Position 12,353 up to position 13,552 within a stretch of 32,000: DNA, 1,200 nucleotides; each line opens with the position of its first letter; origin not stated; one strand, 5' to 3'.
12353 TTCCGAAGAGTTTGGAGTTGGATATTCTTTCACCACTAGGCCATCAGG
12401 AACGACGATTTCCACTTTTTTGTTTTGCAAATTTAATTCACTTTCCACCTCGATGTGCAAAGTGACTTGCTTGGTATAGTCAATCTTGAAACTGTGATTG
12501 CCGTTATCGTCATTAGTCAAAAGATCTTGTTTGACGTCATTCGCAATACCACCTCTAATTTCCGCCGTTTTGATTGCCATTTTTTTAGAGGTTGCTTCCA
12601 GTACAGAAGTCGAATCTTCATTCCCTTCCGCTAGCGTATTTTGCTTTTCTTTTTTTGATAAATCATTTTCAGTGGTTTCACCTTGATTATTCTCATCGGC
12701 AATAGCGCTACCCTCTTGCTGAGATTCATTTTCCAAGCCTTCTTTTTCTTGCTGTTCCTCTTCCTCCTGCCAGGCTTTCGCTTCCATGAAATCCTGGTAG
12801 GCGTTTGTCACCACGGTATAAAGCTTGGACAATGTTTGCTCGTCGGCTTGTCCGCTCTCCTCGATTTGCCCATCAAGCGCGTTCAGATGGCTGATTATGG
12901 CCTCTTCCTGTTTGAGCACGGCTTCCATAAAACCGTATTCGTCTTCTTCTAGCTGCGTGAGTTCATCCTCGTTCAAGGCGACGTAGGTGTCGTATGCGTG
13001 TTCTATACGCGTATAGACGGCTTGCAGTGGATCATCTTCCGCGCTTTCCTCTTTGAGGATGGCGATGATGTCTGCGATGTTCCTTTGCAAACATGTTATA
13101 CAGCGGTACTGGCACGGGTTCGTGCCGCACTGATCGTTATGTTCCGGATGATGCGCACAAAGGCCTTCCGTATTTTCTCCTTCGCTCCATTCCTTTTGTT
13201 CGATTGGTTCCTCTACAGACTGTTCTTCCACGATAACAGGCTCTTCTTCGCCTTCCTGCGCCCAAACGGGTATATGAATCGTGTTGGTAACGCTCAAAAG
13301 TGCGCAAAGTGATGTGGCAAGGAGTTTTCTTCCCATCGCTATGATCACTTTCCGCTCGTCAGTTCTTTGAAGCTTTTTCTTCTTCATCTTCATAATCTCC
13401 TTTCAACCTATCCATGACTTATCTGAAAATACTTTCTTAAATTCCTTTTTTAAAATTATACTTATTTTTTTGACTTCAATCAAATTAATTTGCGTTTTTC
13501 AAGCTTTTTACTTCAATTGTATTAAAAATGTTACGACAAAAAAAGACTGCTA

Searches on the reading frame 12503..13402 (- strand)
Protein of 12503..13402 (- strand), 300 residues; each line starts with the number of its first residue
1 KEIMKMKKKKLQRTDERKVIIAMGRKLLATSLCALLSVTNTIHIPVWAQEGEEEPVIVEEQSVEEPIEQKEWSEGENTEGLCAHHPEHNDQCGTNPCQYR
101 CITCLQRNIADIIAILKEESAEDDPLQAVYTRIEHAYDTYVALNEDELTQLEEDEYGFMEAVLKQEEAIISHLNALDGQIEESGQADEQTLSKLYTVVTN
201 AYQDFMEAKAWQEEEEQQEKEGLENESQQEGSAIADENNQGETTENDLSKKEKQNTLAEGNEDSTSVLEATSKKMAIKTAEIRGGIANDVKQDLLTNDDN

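Call 57: search_protein_families(library=pfam, proteins=[window:12503-13402:-], max_evalue=1)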
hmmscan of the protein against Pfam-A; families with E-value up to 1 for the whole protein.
seq(300 aa): 1 family
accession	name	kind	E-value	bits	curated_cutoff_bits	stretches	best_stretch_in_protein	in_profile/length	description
PF03206.19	NifW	-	0.073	14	23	1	179-213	46-80/99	Nitrogen fixation protein NifW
